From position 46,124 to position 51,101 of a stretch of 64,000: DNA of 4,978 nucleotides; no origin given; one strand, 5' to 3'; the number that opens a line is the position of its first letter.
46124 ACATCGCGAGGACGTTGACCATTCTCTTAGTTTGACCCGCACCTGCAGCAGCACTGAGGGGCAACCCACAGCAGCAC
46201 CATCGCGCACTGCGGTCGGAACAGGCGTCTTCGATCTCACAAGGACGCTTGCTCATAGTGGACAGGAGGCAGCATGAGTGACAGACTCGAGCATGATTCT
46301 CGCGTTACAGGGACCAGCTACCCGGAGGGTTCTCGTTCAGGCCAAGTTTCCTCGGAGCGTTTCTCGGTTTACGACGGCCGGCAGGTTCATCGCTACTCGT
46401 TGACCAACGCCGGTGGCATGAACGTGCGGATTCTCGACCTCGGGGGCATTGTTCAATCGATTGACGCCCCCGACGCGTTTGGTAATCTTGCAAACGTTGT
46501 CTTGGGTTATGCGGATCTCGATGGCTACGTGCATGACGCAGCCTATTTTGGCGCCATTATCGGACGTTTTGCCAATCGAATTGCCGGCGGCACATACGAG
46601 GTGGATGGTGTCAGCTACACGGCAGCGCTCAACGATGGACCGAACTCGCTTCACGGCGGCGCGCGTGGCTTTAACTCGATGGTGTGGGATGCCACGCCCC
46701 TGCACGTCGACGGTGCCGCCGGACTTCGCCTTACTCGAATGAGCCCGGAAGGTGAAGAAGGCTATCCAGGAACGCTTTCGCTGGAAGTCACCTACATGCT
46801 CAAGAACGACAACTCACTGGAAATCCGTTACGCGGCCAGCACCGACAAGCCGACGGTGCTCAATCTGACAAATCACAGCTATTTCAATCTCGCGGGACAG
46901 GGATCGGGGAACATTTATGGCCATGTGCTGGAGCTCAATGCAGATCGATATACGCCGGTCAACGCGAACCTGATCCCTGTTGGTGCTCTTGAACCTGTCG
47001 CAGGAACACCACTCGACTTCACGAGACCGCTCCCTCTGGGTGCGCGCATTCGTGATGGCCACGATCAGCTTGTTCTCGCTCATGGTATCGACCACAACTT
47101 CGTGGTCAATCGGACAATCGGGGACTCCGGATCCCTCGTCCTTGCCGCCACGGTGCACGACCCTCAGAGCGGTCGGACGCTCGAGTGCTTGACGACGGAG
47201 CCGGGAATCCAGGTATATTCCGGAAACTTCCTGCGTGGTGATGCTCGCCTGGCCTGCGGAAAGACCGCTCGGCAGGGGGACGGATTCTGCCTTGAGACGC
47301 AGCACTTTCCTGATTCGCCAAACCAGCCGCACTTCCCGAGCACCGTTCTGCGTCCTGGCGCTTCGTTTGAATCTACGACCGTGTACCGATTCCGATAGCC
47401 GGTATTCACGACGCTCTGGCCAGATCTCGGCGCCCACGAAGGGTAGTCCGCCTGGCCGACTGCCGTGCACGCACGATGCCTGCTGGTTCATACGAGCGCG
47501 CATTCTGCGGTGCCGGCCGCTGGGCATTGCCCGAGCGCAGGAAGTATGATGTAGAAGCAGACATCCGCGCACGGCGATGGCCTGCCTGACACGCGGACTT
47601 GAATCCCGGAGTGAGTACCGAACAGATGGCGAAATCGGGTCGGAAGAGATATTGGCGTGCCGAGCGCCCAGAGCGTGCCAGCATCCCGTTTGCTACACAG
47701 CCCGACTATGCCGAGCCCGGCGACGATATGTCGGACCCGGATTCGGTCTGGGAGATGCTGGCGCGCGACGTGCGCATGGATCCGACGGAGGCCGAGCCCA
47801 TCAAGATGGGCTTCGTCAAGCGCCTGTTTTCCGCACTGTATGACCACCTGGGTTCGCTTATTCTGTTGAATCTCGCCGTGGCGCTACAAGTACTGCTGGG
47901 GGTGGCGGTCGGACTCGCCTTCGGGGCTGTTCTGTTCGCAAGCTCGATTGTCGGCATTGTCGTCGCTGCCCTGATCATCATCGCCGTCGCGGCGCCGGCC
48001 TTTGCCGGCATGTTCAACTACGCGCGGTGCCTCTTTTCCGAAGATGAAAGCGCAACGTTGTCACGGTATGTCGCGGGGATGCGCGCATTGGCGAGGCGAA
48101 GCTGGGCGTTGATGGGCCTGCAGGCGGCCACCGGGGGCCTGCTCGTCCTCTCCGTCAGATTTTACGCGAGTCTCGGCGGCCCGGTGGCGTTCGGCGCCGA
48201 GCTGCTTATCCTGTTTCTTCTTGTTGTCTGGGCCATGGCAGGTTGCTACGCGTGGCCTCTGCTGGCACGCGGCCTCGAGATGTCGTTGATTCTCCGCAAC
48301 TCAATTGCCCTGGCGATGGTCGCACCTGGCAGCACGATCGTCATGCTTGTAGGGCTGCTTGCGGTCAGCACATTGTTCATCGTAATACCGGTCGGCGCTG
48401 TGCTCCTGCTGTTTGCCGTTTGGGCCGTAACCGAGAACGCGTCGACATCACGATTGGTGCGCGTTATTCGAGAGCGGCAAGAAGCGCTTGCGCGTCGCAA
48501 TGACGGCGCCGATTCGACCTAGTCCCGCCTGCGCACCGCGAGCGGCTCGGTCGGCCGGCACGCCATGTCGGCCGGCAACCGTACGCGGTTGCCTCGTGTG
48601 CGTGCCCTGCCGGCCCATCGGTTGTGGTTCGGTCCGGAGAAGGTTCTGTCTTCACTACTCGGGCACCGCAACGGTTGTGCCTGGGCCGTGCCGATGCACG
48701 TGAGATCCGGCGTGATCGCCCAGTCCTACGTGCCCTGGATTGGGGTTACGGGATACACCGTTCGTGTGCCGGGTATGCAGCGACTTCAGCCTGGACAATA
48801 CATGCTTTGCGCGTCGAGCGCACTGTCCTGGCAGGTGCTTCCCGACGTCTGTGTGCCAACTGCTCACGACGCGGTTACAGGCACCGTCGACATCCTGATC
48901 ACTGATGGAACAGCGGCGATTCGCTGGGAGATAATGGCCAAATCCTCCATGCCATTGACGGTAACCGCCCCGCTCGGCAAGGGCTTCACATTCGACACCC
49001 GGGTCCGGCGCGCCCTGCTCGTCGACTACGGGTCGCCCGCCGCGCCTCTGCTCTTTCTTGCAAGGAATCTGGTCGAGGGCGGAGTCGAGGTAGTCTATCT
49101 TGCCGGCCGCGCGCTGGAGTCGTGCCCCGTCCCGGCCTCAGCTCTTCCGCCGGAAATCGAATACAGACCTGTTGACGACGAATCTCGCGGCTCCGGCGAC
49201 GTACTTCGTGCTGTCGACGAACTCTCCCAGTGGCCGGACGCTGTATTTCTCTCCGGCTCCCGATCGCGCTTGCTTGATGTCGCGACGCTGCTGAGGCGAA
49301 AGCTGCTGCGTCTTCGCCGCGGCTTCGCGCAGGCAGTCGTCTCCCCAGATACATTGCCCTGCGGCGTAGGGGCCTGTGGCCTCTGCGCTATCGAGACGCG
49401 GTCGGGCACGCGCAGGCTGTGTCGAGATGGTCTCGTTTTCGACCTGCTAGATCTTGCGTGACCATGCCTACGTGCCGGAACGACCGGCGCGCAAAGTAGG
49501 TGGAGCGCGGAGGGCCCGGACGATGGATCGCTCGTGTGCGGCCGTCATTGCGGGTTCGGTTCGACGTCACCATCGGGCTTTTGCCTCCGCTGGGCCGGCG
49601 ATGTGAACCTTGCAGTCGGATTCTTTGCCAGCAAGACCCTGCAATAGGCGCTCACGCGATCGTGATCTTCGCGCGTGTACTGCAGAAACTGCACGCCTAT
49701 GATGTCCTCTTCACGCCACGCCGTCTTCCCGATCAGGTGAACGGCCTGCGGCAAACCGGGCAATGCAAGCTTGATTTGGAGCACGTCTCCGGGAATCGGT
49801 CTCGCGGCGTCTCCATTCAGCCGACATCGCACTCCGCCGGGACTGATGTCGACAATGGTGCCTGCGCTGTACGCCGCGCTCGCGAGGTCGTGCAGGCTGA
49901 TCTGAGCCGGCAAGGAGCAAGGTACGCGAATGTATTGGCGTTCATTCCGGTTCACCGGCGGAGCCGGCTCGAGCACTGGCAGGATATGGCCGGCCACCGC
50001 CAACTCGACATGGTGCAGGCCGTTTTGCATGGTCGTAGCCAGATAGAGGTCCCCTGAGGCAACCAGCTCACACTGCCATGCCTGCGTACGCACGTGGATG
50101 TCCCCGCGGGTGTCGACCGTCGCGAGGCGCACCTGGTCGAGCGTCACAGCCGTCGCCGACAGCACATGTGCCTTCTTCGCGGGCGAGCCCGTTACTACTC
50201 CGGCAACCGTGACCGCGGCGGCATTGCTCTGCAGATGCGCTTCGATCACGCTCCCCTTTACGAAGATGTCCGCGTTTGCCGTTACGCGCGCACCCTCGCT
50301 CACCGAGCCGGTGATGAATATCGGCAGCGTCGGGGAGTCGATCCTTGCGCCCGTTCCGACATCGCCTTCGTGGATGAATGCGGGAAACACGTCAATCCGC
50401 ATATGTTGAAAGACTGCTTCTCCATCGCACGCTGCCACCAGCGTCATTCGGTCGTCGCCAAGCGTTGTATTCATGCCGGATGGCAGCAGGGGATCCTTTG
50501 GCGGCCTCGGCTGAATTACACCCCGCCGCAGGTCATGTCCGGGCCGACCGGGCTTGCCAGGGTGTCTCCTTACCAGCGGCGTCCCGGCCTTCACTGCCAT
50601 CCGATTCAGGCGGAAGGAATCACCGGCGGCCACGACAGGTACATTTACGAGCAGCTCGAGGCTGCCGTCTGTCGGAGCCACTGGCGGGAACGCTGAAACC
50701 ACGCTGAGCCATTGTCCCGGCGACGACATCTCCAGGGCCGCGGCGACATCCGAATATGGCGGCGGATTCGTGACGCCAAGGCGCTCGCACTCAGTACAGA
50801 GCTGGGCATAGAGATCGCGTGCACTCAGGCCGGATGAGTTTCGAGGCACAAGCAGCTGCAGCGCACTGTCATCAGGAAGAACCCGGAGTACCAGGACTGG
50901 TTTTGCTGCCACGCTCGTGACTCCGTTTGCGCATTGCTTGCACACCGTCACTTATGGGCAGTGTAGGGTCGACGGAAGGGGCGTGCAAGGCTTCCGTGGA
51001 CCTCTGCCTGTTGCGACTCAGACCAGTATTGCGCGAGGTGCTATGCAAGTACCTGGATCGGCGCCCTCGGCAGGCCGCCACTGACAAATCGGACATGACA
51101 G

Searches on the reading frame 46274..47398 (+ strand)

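Call 50: search_protein_families(library=pfam, proteins=[window:46274-47398:+], max_evalue=0.00001)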
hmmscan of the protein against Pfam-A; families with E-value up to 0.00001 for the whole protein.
window:46274-47398:+ (374 aa): 1 family
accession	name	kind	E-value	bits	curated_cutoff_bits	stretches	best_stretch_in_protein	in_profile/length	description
PF01263.26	Aldose_epim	-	7.6e-88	295.2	27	1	40-372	2-299/299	Aldose 1-epimerase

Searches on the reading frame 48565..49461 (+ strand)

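Call 50: search_protein_families(library=pfam, proteins=[window:48565-49461:+], max_evalue=0.00001)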
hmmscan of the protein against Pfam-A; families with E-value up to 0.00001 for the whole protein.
window:48565-49461:+ (298 aa): 1 family
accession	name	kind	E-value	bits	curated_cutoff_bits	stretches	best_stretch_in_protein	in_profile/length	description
PF10418.14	DHODB_Fe-S_bind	-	6.4e-08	32.6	23.9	1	265-294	5-37/41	Iron-sulfur cluster binding domain of dihydroorotate dehydrogenase B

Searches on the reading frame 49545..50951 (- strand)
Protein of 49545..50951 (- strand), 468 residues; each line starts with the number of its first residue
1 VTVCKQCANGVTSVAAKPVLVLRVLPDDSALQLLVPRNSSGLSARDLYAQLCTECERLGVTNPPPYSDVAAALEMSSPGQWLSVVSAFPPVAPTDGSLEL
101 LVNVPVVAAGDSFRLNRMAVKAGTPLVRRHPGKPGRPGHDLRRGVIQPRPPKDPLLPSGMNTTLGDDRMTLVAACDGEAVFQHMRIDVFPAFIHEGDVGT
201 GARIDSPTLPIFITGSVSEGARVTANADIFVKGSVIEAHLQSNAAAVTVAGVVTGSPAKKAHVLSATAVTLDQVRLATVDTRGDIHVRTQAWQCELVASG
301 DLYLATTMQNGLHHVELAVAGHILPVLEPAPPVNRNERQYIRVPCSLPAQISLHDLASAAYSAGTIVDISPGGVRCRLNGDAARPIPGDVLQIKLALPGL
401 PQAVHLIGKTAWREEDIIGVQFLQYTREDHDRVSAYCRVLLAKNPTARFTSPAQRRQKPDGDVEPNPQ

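Call 50: search_protein_families(library=pfam, proteins=[window:49545-50951:-], max_evalue=0.00001)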
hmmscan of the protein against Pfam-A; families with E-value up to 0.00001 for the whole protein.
window:49545-50951:- (468 aa): 3 families
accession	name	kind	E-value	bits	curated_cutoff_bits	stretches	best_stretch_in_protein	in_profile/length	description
PF20250.3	FapA_N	-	8.9e-13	48.4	27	1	89-182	72-176/178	Flagellar Assembly Protein A N-terminal region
PF07238.19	PilZ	-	1.8e-12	47.9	22.5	1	337-437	2-100/102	PilZ domain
PF03961.19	FapA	-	5.7e-12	46.3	31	1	204-307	16-113/272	Flagellar Assembly Protein A beta solenoid domain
